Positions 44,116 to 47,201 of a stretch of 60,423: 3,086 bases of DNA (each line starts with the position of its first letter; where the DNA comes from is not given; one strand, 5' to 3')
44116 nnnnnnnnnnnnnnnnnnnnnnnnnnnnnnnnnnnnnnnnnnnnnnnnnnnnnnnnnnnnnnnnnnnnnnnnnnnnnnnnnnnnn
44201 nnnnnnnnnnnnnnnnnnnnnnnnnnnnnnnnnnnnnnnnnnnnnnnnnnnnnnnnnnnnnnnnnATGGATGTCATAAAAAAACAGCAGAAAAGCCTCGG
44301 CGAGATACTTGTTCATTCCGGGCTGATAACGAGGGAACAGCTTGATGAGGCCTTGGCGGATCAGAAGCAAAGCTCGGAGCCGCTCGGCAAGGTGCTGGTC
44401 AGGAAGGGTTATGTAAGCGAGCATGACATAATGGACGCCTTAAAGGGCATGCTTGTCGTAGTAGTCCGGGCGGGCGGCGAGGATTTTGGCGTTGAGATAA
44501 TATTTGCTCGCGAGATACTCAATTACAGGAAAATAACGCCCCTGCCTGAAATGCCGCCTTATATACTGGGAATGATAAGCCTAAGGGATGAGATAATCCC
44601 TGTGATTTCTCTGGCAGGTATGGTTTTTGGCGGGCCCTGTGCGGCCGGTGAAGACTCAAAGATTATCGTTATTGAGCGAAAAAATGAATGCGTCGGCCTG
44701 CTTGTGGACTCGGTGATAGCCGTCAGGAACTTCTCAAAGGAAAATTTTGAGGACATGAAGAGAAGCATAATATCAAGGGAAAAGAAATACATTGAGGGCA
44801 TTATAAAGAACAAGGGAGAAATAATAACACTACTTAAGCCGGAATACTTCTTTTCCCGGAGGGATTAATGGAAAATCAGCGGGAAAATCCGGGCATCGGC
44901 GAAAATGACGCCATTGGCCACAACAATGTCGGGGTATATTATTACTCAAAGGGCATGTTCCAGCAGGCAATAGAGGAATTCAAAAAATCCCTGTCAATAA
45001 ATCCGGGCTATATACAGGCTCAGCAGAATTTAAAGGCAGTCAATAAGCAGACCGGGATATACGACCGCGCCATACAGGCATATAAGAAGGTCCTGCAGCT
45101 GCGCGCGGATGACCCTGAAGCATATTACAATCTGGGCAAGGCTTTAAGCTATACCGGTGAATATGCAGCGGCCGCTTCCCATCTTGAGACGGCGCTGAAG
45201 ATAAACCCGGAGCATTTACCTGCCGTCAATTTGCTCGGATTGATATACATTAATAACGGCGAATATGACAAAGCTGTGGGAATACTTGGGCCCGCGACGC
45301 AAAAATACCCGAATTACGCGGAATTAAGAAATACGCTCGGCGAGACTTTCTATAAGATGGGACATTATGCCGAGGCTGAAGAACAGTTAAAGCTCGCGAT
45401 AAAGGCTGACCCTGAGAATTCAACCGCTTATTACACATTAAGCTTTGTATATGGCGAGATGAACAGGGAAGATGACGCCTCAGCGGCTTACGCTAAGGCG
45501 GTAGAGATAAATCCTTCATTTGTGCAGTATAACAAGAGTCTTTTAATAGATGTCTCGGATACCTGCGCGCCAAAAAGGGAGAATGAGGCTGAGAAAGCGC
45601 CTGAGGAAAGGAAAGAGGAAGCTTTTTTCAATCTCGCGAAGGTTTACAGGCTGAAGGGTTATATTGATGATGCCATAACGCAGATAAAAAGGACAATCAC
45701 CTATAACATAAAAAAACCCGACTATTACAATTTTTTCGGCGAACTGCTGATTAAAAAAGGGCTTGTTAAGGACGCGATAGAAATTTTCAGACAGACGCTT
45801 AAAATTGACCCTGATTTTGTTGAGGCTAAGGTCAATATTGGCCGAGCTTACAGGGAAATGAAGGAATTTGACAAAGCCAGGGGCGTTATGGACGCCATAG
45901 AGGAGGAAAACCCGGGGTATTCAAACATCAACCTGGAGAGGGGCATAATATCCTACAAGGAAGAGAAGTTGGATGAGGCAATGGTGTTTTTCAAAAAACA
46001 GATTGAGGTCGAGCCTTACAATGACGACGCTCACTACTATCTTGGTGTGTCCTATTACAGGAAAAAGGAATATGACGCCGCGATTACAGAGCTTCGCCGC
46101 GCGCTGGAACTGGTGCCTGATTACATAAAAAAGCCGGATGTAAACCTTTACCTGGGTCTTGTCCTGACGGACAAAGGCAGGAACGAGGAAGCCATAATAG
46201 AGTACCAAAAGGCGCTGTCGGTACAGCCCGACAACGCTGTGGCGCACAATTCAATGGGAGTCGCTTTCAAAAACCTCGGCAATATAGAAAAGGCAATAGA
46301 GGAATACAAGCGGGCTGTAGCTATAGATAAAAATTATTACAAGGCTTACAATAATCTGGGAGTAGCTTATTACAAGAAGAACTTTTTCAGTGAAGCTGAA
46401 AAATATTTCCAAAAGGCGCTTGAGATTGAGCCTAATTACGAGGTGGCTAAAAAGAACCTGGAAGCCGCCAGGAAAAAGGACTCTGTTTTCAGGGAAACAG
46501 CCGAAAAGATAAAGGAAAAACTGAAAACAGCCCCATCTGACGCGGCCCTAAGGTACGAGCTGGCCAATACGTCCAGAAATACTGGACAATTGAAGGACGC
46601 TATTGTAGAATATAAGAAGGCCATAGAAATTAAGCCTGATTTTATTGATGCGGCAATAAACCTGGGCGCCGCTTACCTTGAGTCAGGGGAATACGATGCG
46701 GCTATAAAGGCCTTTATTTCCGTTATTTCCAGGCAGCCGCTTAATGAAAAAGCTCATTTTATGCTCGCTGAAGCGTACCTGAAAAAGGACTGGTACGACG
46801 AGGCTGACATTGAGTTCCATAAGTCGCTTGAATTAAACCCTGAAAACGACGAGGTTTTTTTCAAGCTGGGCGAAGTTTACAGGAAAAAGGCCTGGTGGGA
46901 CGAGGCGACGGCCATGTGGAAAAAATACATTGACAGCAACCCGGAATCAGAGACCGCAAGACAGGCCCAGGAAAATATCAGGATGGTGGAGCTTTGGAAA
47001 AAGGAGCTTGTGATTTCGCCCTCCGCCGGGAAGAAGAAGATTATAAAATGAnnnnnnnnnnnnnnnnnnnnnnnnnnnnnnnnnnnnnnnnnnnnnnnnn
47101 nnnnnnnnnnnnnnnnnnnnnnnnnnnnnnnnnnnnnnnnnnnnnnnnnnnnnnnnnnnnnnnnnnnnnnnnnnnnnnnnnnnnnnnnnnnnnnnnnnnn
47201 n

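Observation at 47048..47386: Divergent P-II protein translationally coupled inside the chemosensory locus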

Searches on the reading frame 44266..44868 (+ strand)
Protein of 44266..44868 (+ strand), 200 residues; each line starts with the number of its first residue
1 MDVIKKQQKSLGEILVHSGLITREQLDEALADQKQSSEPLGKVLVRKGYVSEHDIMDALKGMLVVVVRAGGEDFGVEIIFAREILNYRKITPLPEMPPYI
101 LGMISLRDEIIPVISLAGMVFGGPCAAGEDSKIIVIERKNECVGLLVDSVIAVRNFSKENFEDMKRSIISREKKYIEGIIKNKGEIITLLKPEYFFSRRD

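Call 4: search_protein_families(library=pfam, proteins=[window:44266-44868:+], max_evalue=0.01)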
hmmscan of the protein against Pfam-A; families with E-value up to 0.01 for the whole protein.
window:44266-44868:+ (200 aa): 2 families
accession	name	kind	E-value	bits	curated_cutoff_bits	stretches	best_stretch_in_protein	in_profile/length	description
PF01584.24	CheW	-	3.5e-31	108.1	23.5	1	64-197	2-135/138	CheW-like domain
PF10415.14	FumaraseC_C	-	0.0047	17.8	32.5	0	6-30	23-47/54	Fumarase C C-terminus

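Call 5: search_protein_families(library=ncbifam, proteins=[window:44266-44868:+], max_evalue=0.01)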
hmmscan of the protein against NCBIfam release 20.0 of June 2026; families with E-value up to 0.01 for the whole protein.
window:44266-44868:+ (200 aa): 6 families
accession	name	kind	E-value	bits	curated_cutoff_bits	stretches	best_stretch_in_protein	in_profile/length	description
NF053729.1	c-di-GMP_motif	domain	1.8e-20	72.5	38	1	11-60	2-51/53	cyclic di-GMP-binding domain-containing protein, MshE-related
NF007903.0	PRK10612.1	equivalog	3.3e-11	43.2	260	1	62-181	17-136/167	chemotaxis protein CheW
NF012033.0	PRK15489.1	equivalog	5.9e-10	37.9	537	1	2-59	484-541/703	glycosyl transferase family protein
NF008411.1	PRK11234.1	equivalog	4.1e-06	25.5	1170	1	6-61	479-533/723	cyclic di-3',5'-guanylate-activated glycosyltransferase NfrB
TIGR03029.1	EpsG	equivalog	5.9e-05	22.4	313.8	1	9-60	3-54/274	chain length determinant protein tyrosine kinase EpsG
TIGR02538.1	type_IV_pilB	equivalog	0.006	15.2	675.65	1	11-60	2-51/564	type IV-A pilus assembly ATPase PilB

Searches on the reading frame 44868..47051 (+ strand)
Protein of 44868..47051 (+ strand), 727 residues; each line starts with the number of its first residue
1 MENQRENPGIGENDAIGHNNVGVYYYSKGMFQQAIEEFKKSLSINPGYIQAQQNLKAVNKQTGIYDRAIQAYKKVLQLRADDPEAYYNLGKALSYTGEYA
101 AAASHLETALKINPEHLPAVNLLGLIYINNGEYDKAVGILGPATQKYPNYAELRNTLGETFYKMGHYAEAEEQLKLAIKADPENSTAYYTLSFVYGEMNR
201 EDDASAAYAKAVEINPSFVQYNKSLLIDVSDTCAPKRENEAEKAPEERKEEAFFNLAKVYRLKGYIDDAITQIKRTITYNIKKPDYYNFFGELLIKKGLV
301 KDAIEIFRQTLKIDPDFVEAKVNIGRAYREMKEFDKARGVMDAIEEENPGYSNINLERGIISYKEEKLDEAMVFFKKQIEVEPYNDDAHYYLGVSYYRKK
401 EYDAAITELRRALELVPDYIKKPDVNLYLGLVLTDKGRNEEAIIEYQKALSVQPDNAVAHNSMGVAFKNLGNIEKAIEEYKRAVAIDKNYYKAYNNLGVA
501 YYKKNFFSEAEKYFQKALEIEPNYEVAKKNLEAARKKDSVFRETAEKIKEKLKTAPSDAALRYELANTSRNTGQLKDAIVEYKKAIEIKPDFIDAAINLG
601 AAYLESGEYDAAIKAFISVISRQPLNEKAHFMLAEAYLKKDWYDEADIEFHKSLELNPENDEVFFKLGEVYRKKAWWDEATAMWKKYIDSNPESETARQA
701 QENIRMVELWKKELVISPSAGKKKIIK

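Call 4: search_protein_families(library=pfam, proteins=[window:44868-47051:+], max_evalue=0.01)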
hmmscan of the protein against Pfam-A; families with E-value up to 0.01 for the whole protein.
window:44868-47051:+ (727 aa): 36 families (the best 25 are shown)
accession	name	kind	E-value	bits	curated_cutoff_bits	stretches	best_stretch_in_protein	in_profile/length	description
PF07719.23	TPR_2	-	4.1e-97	310.9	27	10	492-524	2-34/34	Tetratricopeptide repeat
PF00515.34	TPR_1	-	1.5e-82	268.7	27.8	9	492-524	2-34/34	Tetratricopeptide repeat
PF13414.12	TPR_11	-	4.3e-79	260.4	26.8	9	430-471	1-42/42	TPR repeat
PF13181.12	TPR_8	-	1.1e-78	253.1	25.7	9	84-116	2-34/34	Tetratricopeptide repeat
PF14559.12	TPR_19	-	2.5e-69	230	25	11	97-154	5-62/68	Tetratricopeptide repeat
PF13431.12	TPR_17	-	9.9e-65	209.9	24.4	5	582-613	2-33/34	Tetratricopeptide repeat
PF13432.12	TPR_16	-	3.8e-59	197.1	32.7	6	87-138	1-52/65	Tetratricopeptide repeat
PF13428.12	TPR_14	-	2.5e-55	179.5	23.5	2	595-636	3-44/44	Tetratricopeptide repeat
PF13424.12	TPR_12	-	1.1e-45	154.1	30.1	7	457-520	3-74/77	Tetratricopeptide repeat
PF13176.12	TPR_7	-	2.6e-36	121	27.9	0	597-626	3-34/36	Tetratricopeptide repeat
PF13174.12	TPR_6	-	3.6e-33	112.3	26.3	1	387-418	1-32/33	Tetratricopeptide repeat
PF13374.12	TPR_10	-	3.8e-30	103.4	27.5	1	493-520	4-31/42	Tetratricopeptide repeat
PF23914.1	TPR_CcmH_CycH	-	5.1e-30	104.8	42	2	64-139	65-143/158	Cytochrome c-type biogenesis protein H TPR domain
PF13371.12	TPR_9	-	3.8e-27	94.6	35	2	56-115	2-61/73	Tetratricopeptide repeat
PF12895.13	ANAPC3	-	2.1e-26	92.5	27.2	3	65-141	5-80/82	Anaphase-promoting complex, cyclosome, subunit 3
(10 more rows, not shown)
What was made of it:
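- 44868..47051 (+): 727-aa cytoplasmic all-TPR protein, the conserved upstream partner gene of the P-II gene. Pfam TPR repeats over residues 7-709 (call 4).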

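Call 5: search_protein_families(library=ncbifam, proteins=[window:44868-47051:+], max_evalue=0.01)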
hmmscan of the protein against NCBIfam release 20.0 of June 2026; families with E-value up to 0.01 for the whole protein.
window:44868-47051:+ (727 aa): 50 families (the best 25 are shown)
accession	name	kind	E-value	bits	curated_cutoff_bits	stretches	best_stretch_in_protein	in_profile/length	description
NF040959.1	MamA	equivalog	9.5e-84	279.9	200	7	361-466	80-182/204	magnetosome protein MamA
TIGR02917.1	PEP_TPR_lipo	equivalog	5.2e-72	243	312.2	3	429-695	403-703/899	XrtA/PEP-CTERM system TPR-repeat protein PrsT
TIGR02521.1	type_IV_pilW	equivalog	1.7e-61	207.7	154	5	388-532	33-176/234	type IV pilus biogenesis/stability protein PilW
NF033762.1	social_mot_Tgl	equivalog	1.7e-56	191.4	225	6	350-520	29-199/252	social motility TPR repeat lipoprotein Tgl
NF033758.1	gliding_GltE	equivalog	3.8e-43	148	225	7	574-692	237-356/411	adventurous gliding motility TPR repeat lipoprotein GltE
NF008391.2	PRK11189.1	equivalog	1.3e-42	146.3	250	7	439-515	81-157/297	lipoprotein NlpI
TIGR02552.1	LcrH_SycD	equivalog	2.7e-40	137.3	104.8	5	23-115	26-118/136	SycD/LcrH family type III secretion system chaperone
NF047507.1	TPR_BatC_Lepto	exception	9.5e-38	129.8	175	5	439-548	40-153/214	TPR repeat-containing protein BatC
TIGR00990.1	3a0801s09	subfamily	1.9e-37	129.2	757.25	4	7-178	323-494/615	mitochondrial import receptor subunit TOM70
TIGR02795.1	tol_pal_ybgF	equivalog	4.4e-35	120.9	90.1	4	600-703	9-118/119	tol-pal system protein YbgF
NF008757.0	PRK11788.1-5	equivalog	5.7e-34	117.9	363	4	438-624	50-245/388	lipopolysaccharide assembly protein LapB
NF033920.0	C39_PA2778_fam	equivalog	1.7e-30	106.3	150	4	434-522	167-255/255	PA2778 family cysteine peptidase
NF008756.0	PRK11788.1-4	equivalog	1e-29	103.8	474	4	19-229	111-326/389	lipopolysaccharide assembly protein LapB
NF053607.1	CHU_0125_OmpA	equivalog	2.1e-28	99.2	620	3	601-709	27-135/639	CHU_0125 family OmpA-like outer membrane integrity protein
NF047371.1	FlcA_CTERM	equivalog_domain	2.5e-27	95.6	300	3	348-519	434-591/646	periplasmic flagellar collar protein FlcA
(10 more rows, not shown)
